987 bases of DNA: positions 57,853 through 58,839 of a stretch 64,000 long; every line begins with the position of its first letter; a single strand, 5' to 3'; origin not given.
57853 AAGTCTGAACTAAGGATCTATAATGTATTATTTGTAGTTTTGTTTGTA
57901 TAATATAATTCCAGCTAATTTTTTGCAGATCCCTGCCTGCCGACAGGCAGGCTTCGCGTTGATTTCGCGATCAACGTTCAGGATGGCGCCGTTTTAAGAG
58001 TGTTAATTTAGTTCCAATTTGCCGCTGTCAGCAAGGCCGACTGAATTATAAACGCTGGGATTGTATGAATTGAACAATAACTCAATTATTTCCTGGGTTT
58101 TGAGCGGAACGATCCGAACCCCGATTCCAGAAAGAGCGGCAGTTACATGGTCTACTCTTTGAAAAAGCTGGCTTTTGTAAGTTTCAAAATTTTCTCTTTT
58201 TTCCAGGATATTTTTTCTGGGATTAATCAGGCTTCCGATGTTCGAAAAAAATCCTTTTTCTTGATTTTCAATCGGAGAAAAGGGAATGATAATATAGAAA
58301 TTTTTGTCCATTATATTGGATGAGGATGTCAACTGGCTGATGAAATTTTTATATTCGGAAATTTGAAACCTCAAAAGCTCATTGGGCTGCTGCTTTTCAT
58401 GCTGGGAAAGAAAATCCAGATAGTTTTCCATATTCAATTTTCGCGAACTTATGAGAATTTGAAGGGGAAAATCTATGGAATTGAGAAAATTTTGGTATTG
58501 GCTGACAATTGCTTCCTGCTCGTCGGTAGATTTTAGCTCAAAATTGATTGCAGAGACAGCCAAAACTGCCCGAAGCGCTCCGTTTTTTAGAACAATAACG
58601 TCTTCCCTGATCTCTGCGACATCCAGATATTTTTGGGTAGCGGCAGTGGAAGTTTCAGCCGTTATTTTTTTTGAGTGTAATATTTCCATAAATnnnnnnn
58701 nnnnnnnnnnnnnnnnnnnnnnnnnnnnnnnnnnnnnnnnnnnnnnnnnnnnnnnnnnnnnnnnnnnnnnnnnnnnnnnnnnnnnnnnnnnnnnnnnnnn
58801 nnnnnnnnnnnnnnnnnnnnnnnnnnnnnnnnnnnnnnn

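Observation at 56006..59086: VirB4 appears split into two ORFs by a hairpin-bearing insert, directly after a VirB3-like gene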

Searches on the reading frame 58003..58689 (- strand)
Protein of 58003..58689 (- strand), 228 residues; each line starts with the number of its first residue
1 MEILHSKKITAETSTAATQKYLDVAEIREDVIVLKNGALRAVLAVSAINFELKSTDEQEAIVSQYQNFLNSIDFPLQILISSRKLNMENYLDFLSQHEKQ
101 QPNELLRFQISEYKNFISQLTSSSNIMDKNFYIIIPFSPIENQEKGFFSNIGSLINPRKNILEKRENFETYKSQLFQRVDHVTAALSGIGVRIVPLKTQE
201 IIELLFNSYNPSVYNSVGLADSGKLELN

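Call 3: search_protein_families(library=pfam, proteins=[window:58003-58689:-], max_evalue=0.01)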
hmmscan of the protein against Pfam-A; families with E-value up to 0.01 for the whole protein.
window:58003-58689:- (228 aa): 0 families

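Call 5: search_protein_families(library=pfam, proteins=[window:58003-58689:-], max_evalue=10)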
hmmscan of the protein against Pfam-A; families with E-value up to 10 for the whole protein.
window:58003-58689:- (228 aa): 2 families
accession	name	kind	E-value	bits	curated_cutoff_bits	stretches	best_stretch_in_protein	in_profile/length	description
PF11130.14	TraC_F_IV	-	0.083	12.3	28.1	1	173-212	134-173/375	TraC protein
PF25042.1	DUF7787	-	0.15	12.5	25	1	82-100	2-20/58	Domain of unknown function (DUF7787)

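Call 6: search_solved_structures(query=window:58003-58689:-, max_evalue=10, show_alignments=3)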
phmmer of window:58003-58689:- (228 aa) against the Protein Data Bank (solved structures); distinct sequences matched with E-value up to 10: 0.

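Call 8: find_homologous_proteins(query=window:58003-58689:-, max_evalue=0.001)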
Query window:58003-58689:- (228 aa): 1287 proteins with E <= 0.001 among 1741 candidates; the best 120 are listed.
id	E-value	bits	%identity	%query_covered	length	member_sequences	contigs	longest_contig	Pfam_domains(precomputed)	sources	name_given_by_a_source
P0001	1.0e-138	478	100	100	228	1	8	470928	PF26593.2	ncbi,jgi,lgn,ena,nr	ncbi:MAG TPA: hypothetical protein P5262_00200 [Candidatus Moranbacteria bacterium]|nr:hypothetical 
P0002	5.0e-138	475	100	100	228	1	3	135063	PF26593.2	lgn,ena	-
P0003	2.2e-137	473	99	100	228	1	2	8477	PF26593.2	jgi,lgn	-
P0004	2.0e-135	467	97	100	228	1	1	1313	PF26593.2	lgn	-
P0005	6.0e-135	465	96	100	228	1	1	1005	PF26593.2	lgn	-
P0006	2.8e-125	434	89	100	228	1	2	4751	PF26593.2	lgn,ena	-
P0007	7.2e-124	429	87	100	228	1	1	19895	PF26593.2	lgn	-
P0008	1.7e-123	428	87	100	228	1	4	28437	PF26593.2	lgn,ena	-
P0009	6.6e-122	423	85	100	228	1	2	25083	PF26593.2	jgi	jgi:type IV secretory pathway VirB4 component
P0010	7.2e-120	416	85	100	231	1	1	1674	PF26593.2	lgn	-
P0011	8.8e-120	416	85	100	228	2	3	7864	PF26593.2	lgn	-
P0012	4.0e-118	410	83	100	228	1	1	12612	PF26593.2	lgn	-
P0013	1.9e-116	405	83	100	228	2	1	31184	PF26593.2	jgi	jgi:hypothetical protein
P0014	5.8e-116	403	82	100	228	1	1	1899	PF26593.2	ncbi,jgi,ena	-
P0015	1.9e-115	402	82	100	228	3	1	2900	PF26593.2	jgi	jgi:type IV secretory pathway VirB4 component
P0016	2.9e-114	398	81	100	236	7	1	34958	PF26593.2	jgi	jgi:hypothetical protein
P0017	4.7e-114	397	81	100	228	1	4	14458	PF26593.2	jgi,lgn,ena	-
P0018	8.6e-114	396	79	100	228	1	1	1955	PF26593.2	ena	-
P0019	2.3e-113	395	81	100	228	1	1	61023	PF26593.2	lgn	-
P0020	4.3e-113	394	79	100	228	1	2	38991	PF26593.2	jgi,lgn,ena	-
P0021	9.6e-113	393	79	100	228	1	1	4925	PF26593.2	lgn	-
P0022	9.8e-113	393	78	100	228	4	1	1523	PF26593.2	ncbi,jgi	-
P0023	1.1e-112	393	78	100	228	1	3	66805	PF26593.2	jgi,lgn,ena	-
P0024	2.0e-112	392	79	100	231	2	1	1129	PF26593.2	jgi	jgi:hypothetical protein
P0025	2.1e-112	392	80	100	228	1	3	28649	PF26593.2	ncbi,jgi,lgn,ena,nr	ncbi:MAG TPA: hypothetical protein PLK35_01260 [Candidatus Moranbacteria bacterium]|nr:hypothetical 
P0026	1.2e-111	389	79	100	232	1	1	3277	PF26593.2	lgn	-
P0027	2.1e-111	388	77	100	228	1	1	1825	PF26593.2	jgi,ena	-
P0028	8.5e-111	386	77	100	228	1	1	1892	PF26593.2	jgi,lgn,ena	-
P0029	2.0e-110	385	78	100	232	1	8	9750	PF26593.2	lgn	-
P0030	3.3e-110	385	77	100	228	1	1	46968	PF26593.2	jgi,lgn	jgi:hypothetical protein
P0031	7.0e-110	384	77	100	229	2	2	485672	PF26593.2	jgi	jgi:type IV secretory pathway VirB4 component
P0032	8.0e-110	383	78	100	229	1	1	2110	PF26593.2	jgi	-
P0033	1.3e-109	383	77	100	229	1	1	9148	PF26593.2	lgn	-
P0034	1.5e-109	382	75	100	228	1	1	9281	PF26593.2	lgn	-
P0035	1.7e-109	382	73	100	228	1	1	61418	PF26593.2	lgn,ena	-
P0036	1.7e-109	382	77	100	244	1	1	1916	PF26593.2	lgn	-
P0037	2.2e-109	382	78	100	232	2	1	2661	PF26593.2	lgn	-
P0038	4.1e-109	381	75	100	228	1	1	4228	PF26593.2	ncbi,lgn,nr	ncbi:MAG TPA: hypothetical protein VK255_03580 [Patescibacteria group bacterium]|nr:hypothetical pro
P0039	4.5e-109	381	76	100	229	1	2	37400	PF26593.2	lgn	-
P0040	4.9e-109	381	78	100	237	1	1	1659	PF26593.2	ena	-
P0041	5.4e-109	381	76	100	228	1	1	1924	PF26593.2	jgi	jgi:type IV secretory pathway VirB4 component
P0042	9.3e-109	380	77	100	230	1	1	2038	PF26593.2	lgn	-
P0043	1.5e-108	379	76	100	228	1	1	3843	PF26593.2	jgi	jgi:type IV secretory pathway VirB4 component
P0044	1.5e-108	379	76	100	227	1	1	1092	PF26593.2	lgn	-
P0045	2.9e-108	378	77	100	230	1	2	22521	PF26593.2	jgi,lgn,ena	-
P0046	3.4e-108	378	76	100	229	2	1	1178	PF26593.2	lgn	-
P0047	4.1e-108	378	76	100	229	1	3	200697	PF26593.2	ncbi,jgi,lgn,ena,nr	ncbi:MAG TPA: hypothetical protein P5232_02360 [Candidatus Moranbacteria bacterium]|nr:hypothetical 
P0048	4.6e-108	378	76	100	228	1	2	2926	PF26593.2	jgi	-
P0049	6.5e-108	377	77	100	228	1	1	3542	PF26593.2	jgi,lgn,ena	-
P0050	3.8e-107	375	76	100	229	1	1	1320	PF26593.2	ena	-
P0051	5.0e-107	374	75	100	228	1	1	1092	PF26593.2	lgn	-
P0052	7.5e-107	374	76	100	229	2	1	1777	PF26593.2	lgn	-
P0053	9.7e-107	373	75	100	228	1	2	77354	PF26593.2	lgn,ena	-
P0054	1.1e-106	373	75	100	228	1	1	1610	PF26593.2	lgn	-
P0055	1.3e-106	373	75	100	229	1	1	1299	PF26593.2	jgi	jgi:type IV secretory pathway VirB4 component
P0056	1.4e-106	373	74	100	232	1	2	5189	PF26593.2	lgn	-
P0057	1.4e-106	373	75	100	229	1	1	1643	PF26593.2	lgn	-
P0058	1.7e-106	372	76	100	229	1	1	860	PF26593.2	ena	-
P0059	2.1e-106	372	74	100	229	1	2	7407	PF26593.2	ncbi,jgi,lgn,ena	-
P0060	2.1e-106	372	75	100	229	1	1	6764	PF26593.2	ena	-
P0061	3.7e-106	371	74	100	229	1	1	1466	PF26593.2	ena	-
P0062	5.0e-106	371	75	100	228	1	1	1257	PF26593.2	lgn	-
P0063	5.4e-106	371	75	100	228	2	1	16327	PF26593.2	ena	-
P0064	6.7e-106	371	74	100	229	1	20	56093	PF26593.2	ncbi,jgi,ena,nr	ncbi:MAG: hypothetical protein A2271_03425 [Candidatus Moranbacteria bacterium RIFOXYA12_FULL_35_19]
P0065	8.1e-106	370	74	100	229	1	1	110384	PF26593.2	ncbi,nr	ncbi:MAG: hypothetical protein QG620_165 [Patescibacteria group bacterium]|nr:hypothetical protein [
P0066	8.5e-106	370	74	100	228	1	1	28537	PF26593.2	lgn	-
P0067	1.3e-105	370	76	100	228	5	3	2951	PF26593.2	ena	-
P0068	1.6e-105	369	74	100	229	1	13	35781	PF26593.2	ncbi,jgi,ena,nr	ncbi:MAG: hypothetical protein COX29_02745 [Candidatus Moranbacteria bacterium CG23_combo_of_CG06-09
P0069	1.7e-105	369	75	100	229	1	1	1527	PF26593.2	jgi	-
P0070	1.8e-105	369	74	100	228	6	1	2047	PF26593.2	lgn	-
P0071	2.2e-105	369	74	100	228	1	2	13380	PF26593.2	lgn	-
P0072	2.3e-105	369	74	100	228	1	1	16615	PF26593.2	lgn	-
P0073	2.5e-105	369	74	100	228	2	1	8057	PF26593.2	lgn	-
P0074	2.6e-105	369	75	100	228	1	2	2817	PF26593.2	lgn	-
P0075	2.8e-105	368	72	100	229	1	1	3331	PF26593.2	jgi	-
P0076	3.4e-105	368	73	100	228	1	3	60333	PF26593.2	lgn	-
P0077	3.7e-105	368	73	100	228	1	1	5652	PF26593.2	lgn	-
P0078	3.7e-105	368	75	100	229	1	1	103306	PF26593.2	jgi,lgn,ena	-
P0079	3.8e-105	368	74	100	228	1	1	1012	PF26593.2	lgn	-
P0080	4.9e-105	368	73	100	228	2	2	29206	PF26593.2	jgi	jgi:hypothetical protein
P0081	7.3e-105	367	75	100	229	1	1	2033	PF26593.2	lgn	-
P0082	8.4e-105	367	73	100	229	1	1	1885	PF26593.2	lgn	-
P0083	9.4e-105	367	74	100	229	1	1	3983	PF26593.2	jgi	jgi:hypothetical protein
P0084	1.1e-104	367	75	100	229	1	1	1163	PF26593.2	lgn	-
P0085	1.1e-104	366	74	100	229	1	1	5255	PF26593.2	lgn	-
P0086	1.2e-104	366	74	100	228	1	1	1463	PF26593.2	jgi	jgi:hypothetical protein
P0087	1.3e-104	366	72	100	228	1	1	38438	PF26593.2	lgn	-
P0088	1.5e-104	366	74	100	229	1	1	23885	PF26593.2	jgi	jgi:hypothetical protein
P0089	1.5e-104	366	73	100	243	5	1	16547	PF26593.2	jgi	jgi:hypothetical protein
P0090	2.0e-104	366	73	100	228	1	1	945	PF26593.2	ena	-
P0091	2.3e-104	365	72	100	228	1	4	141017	PF26593.2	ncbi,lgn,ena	-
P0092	3.0e-104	365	72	100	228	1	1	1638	PF26593.2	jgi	-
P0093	3.5e-104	365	73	100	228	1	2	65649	PF26593.2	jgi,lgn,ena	jgi:hypothetical protein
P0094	3.7e-104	365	74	100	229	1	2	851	PF26593.2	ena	-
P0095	3.8e-104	365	74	100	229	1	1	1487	PF26593.2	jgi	jgi:type IV secretory pathway VirB4 component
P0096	3.8e-104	365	73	100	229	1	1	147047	PF26593.2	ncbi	-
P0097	3.9e-104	365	72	100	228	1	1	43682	PF26593.2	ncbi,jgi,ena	-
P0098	4.6e-104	365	72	100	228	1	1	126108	PF26593.2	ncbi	ncbi:MAG: hypothetical protein WA055_00885 [Candidatus Moraniibacteriota bacterium]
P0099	4.8e-104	364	74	100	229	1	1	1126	PF26593.2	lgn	-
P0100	5.1e-104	364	74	100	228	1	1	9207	PF26593.2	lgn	-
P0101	6.3e-104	364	72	100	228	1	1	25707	PF26593.2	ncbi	-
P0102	6.6e-104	364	72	100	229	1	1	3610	PF26593.2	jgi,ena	-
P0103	7.0e-104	364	72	100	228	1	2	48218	PF26593.2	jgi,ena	jgi:type IV secretory pathway VirB4 component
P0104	8.6e-104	364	72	100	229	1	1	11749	PF26593.2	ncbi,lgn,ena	-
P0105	8.7e-104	364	72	100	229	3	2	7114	PF26593.2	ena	-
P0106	1.1e-103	363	72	100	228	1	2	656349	PF26593.2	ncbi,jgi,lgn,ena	ncbi:MAG: hypothetical protein WC848_01900 [Parcubacteria group bacterium]|jgi:hypothetical protein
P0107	1.1e-103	363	71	100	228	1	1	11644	PF26593.2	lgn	-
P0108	1.3e-103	363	73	100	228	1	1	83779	PF26593.2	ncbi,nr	ncbi:MAG: hypothetical protein NTY33_02445 [Candidatus Moranbacteria bacterium]|nr:hypothetical prot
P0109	1.5e-103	363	72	100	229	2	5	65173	PF26593.2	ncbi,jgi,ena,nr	ncbi:MAG: hypothetical protein US30_C0005G0031 [Candidatus Moranbacteria bacterium GW2011_GWF2_36_83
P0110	1.5e-103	363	73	100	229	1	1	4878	PF26593.2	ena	-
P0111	1.5e-103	363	73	100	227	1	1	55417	PF26593.2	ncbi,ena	-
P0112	1.8e-103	363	72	100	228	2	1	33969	PF26593.2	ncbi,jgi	ncbi:MAG: hypothetical protein WC678_02265 [Parcubacteria group bacterium]|jgi:hypothetical protein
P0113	2.0e-103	362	71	100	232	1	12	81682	PF26593.2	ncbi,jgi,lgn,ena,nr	ncbi:MAG: hypothetical protein COU40_03430 [Candidatus Moranbacteria bacterium CG10_big_fil_rev_8_21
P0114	2.0e-103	362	73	100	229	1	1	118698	PF26593.2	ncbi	-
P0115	2.2e-103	362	71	100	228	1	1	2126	PF26593.2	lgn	-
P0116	2.4e-103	362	71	100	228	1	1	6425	PF26593.2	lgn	-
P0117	2.7e-103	362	73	100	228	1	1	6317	PF26593.2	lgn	-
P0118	2.9e-103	362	72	100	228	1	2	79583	PF26593.2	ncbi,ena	-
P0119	3.2e-103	362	74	100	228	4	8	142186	PF26593.2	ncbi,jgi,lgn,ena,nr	ncbi:MAG TPA: hypothetical protein DCS28_03785 [Candidatus Moranbacteria bacterium]|nr:hypothetical 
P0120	3.2e-103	362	75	100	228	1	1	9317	PF26593.2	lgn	-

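Call 16: find_encoding_contigs(protein=P0106, flank=6000, max_places=2)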
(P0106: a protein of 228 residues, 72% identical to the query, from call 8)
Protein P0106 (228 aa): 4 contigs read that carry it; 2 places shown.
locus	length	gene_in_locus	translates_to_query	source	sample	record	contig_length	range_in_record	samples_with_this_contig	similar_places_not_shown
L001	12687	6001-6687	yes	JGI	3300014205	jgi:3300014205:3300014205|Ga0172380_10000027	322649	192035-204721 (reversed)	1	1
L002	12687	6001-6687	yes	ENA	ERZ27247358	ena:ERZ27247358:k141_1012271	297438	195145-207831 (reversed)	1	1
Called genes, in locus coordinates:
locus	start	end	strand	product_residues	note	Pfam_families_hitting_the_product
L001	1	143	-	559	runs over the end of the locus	PF01040:UbiA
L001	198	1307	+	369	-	PF18884:TSP3_bac (weak)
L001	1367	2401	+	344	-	-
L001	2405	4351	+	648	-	-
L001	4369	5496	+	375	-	-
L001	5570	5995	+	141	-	PF12666:PrgI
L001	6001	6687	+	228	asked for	PF26593:TraC-like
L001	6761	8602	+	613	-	PF11130:TraC_F_IV (weak), PF19044:P-loop_TraG, PF01935:DUF87, PF12846:AAA_10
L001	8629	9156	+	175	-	-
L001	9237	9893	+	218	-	-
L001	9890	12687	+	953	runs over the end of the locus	-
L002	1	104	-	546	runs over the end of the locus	PF01040:UbiA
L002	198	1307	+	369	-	PF18884:TSP3_bac (weak)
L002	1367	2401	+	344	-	-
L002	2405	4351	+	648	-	-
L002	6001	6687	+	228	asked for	PF26593:TraC-like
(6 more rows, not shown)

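Call 19: search_protein_representatives(protein=window:58003-58689:-)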
Query: 228 residues. Proteins with E-value up to 0.001 (for the whole library): 2373; up to 1e-10: 1056; up to 1e-30: 282. The best 150 are listed.
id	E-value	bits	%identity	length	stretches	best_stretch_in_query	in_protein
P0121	1.0e-72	260.5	54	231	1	1-220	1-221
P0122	1.7e-70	253.2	55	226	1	1-221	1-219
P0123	3.6e-65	235.9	49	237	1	2-224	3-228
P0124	2.3e-56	207.1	44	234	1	4-226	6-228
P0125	6.2e-55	202.4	42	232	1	4-225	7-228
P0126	1.0e-53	198.5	50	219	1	11-212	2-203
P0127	3.6e-53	196.7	44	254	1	2-227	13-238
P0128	9.2e-53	195.4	46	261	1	5-216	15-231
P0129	2.3e-52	194.1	44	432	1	12-225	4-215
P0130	1.6e-51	191.3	48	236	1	15-216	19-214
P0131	3.9e-51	190.0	46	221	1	14-216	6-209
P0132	7.0e-51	189.2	43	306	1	5-224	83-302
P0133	2.4e-50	187.5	47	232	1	16-213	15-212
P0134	1.9e-49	184.5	47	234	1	15-226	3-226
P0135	6.0e-49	182.9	44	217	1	16-218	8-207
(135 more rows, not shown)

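Call 21: find_related_loci(query=window:58003-58689:-, collection=metagenome_contigs, flank=4000)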
Query window:58003-58689:- (228 aa) in metagenome_contigs; peptide patterns used: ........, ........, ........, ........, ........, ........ (x = any residue, [..] = any of these).
279 stretches matched a pattern; 104 encode a relative of the query (tblastn E <= 1e-3); the best 80 are kept; 80 distinct loci.
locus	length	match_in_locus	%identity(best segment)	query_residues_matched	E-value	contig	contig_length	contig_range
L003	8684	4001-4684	100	1-228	1e-150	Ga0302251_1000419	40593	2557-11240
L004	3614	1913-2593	84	1-227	3e-133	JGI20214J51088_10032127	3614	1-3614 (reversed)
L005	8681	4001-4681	83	1-227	7e-128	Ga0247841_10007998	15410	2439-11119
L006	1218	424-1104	83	1-227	9e-140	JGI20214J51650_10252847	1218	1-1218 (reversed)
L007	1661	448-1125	81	1-226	3e-134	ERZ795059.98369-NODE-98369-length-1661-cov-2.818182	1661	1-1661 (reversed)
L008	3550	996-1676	78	1-227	5e-125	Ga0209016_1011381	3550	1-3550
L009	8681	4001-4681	76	1-227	2e-121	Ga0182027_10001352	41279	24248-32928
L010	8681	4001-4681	76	1-227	1e-120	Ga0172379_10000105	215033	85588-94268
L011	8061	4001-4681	80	1-227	3e-120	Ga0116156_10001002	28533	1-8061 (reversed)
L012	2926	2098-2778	76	1-227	2e-123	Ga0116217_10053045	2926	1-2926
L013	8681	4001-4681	77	1-227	7e-119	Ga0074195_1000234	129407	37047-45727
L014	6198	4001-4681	77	1-227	7e-119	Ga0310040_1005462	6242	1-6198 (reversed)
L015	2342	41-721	77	1-227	9e-125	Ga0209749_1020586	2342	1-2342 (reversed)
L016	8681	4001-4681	76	1-227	3e-118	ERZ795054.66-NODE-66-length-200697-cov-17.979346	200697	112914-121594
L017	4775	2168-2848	75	1-227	1e-118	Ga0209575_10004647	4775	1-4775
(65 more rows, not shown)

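Call 29: find_related_loci(query=A2, collection=genome_contigs, flank=4000)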
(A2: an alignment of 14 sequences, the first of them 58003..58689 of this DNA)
Query A2 (228 aa) in genome_contigs; peptide patterns used: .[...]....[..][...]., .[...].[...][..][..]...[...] (x = any residue, [..] = any of these).
600 stretches matched a pattern (row limit reached: there are more); 567 encode a relative of the query (tblastn E <= 1e-3); the best 80 are kept; 80 distinct loci.
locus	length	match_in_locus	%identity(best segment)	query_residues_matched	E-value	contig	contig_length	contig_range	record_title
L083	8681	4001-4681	74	1-227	1e-115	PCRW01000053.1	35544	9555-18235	MAG: Candidatus Moranbacteria bacterium CG23_combo_of_CG06-09_8_20_14_all_35_22 CG23_scaffold_204_c, whole genome shotgu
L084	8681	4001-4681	72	1-227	6e-114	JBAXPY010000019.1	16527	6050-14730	MAG: Candidatus Moraniibacteriota bacterium isolate ELA543 MAG543_19, whole genome shotgun sequence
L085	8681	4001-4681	72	1-227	8e-114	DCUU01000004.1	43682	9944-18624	MAG TPA_asm: Candidatus Moranbacteria bacterium UBA2206 UBA2206_contig_5664, whole genome shotgun sequence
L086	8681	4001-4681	71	1-227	2e-113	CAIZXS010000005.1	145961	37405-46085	uncultured bacterium isolate Loc080925-6m_bin-1411 genome assembly, contig: bin-1411:05/26, whole genome shotgun sequenc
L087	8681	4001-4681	70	1-227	3e-112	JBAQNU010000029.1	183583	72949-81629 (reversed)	MAG: Candidatus Moraniibacteriota bacterium isolate MFD12002_ilm_asm_bin39 k127_104291, whole genome shotgun sequence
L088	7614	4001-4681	70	1-227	1e-109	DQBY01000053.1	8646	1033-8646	MAG TPA_asm: Candidatus Moraniibacteriota bacterium isolate UBA11098 contig_5725, whole genome shotgun sequence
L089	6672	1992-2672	68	1-227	2e-107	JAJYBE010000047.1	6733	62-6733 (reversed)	MAG: bacterium isolate BP8.bin61 NODE_21168_length_6733_cov_1.295943, whole genome shotgun sequence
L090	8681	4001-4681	67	1-227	2e-101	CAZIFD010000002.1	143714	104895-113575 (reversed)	MAG TPA_asm: uncultured Bdellovibrionales bacterium isolate binchicken_co168_52 genome assembly, contig: NODE_107_length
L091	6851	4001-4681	64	1-227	1e-100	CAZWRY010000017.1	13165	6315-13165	MAG TPA_asm: uncultured Bdellovibrionales bacterium isolate binchicken_co27_254 genome assembly, contig: NODE_8335_lengt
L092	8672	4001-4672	66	1-227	7e-101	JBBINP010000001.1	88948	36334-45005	MAG: Candidatus Moraniibacteriota bacterium isolate SIF170217_bin_259 NODE_57_length_88948_cov_3.54584, whole genome sho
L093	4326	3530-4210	63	1-227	1e-100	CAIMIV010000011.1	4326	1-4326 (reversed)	uncultured bacterium isolate MJ-2014-D5_bin-329 genome assembly, contig: bin-329:11/71, whole genome shotgun sequence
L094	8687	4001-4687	58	1-228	2e-89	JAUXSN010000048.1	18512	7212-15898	MAG: Candidatus Moraniibacteriota bacterium isolate C12_metabat.bin.94 C12_k141_348823, whole genome shotgun sequence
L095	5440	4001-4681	56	1-227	2e-88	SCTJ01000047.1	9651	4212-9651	MAG: Patescibacteria group bacterium isolate FW300_bin.57 FW300_bin.57-69922, whole genome shotgun sequence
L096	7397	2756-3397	61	1-214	2e-87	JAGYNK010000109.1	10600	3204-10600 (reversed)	MAG: Candidatus Moraniibacteriota bacterium isolate M55B143 k51_73561_flag_0_multi_30.0694_len_10600, whole genome shotg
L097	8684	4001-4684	55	1-227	1e-85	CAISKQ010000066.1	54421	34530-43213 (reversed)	uncultured bacterium isolate LJ_bin-4100 genome assembly, contig: bin-4100:66/67, whole genome shotgun sequence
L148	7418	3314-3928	46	14-217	4e-60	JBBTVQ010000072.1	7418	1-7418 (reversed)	MAG: Patescibacteria group bacterium isolate H51-bin042_1 H51_bin042_1_000000000072, whole genome shotgun sequence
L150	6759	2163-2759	48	14-212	5e-60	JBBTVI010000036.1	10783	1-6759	MAG: Patescibacteria group bacterium isolate H51-bin228_1 H51_bin228_1_000000000036, whole genome shotgun sequence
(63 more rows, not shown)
